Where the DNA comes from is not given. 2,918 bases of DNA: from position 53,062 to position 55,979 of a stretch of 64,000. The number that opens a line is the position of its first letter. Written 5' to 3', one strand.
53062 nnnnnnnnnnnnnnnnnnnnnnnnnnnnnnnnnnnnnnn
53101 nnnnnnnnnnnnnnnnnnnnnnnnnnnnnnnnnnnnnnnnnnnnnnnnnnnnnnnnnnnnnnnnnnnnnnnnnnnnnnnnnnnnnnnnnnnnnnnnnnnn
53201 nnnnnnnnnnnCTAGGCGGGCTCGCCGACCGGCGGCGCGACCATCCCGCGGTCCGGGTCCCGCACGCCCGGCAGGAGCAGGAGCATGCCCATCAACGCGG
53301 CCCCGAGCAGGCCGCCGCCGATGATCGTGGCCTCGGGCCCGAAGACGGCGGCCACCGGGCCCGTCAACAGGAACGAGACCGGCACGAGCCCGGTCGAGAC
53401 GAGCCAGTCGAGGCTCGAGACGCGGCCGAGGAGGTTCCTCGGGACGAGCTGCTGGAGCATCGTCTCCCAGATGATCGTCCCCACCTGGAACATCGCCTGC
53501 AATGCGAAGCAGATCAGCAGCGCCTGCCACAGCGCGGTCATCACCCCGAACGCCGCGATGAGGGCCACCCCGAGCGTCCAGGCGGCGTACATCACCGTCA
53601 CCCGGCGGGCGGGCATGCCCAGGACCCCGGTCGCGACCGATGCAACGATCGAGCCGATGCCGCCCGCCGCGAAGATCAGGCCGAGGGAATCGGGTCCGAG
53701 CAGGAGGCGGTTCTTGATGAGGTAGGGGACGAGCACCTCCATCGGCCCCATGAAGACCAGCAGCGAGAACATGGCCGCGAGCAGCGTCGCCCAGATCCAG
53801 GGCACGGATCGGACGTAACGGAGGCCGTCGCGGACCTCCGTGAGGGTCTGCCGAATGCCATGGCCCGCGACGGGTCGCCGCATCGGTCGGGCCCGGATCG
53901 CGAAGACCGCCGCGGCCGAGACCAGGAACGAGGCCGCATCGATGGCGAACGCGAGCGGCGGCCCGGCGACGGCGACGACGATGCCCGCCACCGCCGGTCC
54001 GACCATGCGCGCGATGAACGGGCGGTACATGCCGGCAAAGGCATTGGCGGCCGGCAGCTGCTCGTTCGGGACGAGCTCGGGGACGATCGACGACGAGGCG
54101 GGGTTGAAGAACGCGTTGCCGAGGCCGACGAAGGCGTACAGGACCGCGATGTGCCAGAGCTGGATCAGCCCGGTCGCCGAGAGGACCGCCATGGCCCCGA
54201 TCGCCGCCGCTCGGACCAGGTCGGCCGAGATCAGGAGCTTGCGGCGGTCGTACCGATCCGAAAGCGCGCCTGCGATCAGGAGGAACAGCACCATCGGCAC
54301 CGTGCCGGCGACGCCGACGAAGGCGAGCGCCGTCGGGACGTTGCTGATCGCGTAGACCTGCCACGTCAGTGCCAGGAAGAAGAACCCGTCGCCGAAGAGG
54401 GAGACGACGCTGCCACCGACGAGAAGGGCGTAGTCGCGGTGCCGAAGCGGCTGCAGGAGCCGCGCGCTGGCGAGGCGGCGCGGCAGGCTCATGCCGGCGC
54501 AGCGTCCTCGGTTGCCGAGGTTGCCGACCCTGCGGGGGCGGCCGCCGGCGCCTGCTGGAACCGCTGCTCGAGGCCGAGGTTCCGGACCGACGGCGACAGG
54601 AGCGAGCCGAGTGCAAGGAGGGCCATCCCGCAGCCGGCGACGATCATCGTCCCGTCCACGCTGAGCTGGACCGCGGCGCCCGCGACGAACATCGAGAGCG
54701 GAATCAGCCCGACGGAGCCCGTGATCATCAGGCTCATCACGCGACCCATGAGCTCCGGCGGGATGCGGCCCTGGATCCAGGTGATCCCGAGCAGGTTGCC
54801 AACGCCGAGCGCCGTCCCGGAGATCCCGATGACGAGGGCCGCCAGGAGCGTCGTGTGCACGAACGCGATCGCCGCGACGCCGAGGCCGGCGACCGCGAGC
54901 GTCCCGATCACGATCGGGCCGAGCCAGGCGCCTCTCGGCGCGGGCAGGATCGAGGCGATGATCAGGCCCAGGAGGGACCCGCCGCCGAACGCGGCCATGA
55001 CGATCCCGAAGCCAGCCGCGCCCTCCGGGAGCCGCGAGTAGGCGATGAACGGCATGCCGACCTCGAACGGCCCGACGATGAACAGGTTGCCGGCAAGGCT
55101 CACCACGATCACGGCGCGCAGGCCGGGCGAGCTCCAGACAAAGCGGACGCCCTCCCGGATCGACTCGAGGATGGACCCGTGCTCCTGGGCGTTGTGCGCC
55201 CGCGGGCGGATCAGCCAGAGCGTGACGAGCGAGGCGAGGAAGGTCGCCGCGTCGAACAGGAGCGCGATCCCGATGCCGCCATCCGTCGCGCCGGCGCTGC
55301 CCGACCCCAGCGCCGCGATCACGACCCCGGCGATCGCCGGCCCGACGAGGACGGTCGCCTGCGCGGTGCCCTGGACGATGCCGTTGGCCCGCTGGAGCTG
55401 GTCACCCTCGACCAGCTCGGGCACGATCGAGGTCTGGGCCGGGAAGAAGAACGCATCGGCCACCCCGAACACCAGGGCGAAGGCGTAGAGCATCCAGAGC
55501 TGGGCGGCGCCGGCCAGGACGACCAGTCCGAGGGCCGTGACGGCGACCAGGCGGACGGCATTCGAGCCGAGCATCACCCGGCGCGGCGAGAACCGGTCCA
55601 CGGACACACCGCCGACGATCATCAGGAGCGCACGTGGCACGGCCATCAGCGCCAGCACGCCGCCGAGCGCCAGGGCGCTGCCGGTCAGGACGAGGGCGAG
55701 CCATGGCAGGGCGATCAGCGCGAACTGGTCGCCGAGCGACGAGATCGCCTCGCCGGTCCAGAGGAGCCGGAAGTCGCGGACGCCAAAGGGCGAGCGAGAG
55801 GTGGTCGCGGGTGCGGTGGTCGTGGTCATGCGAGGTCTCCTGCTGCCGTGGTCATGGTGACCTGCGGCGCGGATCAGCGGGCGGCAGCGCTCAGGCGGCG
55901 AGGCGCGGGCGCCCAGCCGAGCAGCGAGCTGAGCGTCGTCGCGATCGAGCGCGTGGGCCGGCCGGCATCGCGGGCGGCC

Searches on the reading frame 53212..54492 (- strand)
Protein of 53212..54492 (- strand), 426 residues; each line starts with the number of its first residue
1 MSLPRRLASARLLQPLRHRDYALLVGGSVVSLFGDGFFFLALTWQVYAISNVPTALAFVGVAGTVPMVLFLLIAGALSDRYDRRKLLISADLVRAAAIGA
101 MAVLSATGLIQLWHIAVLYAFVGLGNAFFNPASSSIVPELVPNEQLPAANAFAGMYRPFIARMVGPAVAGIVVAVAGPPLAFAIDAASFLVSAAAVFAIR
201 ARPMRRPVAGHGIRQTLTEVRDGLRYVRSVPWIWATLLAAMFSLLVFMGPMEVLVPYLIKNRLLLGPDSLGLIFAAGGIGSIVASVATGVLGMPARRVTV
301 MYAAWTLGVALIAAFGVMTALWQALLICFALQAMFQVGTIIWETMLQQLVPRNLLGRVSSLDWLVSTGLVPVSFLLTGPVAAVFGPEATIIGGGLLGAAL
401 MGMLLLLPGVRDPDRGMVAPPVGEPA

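Call 9: search_protein_families(library=pfam, proteins=[window:53212-54492:-], max_evalue=0.01)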
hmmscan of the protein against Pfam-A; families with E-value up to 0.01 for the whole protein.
window:53212-54492:- (426 aa): 2 families
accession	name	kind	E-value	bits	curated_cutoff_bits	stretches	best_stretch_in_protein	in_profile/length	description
PF05977.19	MFS_3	-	1.1e-42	146.6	27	1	13-408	4-396/524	Transmembrane secretion effector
PF07690.21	MFS_1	-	2.3e-26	93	33.4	2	26-291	3-261/347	Major Facilitator Superfamily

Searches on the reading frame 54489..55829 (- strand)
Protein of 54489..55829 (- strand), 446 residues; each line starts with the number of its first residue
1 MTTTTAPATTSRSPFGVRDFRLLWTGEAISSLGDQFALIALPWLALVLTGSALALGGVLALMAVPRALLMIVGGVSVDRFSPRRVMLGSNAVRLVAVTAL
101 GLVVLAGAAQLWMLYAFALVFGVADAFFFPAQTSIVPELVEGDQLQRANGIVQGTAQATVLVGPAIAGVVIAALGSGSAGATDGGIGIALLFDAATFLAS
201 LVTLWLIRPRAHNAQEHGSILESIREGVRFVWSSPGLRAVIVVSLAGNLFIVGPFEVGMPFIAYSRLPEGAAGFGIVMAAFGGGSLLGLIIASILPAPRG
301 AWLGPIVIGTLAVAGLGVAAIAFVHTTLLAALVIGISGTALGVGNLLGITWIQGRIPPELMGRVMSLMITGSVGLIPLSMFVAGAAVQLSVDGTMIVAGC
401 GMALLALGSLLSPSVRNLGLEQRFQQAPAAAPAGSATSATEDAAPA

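Call 9: search_protein_families(library=pfam, proteins=[window:54489-55829:-], max_evalue=0.01)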
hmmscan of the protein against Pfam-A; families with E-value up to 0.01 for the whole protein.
window:54489-55829:- (446 aa): 2 families
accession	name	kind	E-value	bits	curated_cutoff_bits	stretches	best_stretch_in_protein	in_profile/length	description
PF05977.19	MFS_3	-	1.5e-29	103.3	27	1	10-408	2-389/524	Transmembrane secretion effector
PF07690.21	MFS_1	-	1.6e-27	96.8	33.4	1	23-371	1-338/347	Major Facilitator Superfamily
